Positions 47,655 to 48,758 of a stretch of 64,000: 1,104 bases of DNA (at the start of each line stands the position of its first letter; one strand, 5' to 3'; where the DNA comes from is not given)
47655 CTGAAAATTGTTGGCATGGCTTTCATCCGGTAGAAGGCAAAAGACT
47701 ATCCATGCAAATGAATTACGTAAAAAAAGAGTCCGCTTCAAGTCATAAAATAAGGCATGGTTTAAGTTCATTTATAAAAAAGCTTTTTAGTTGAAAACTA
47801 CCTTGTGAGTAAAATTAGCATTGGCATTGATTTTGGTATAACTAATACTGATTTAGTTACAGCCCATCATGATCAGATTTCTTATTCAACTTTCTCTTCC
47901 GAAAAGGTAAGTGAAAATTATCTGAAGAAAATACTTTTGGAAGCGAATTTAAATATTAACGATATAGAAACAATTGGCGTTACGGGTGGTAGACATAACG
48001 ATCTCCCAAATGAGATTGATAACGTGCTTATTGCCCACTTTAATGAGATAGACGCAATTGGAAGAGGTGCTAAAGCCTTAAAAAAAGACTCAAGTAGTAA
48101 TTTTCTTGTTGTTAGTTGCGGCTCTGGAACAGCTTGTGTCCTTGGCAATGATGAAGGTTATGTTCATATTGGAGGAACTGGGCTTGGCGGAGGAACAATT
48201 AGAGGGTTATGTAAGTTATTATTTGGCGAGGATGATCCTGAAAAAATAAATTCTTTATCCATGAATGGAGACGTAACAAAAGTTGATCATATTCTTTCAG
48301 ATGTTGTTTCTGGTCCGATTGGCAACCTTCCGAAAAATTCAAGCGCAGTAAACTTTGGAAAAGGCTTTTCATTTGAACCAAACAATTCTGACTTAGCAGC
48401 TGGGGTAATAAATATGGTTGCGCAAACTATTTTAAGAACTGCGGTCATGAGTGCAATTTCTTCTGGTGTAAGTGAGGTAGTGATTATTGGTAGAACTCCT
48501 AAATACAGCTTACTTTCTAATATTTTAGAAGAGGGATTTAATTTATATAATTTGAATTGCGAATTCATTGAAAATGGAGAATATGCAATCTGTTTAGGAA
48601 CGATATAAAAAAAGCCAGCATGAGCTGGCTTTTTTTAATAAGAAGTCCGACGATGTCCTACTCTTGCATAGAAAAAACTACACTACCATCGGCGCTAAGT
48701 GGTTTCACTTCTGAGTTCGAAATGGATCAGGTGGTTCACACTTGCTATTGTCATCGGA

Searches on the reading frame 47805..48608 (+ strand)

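Call 49: search_protein_families(library=pfam, proteins=[window:47805-48608:+], max_evalue=0.00001)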
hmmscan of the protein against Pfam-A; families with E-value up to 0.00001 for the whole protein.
window:47805-48608:+ (267 aa): 1 family
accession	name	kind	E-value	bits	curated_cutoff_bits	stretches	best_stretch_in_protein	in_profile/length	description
PF03630.20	Fumble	-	1.3e-17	64.4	28.5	1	97-229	146-290/334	Fumble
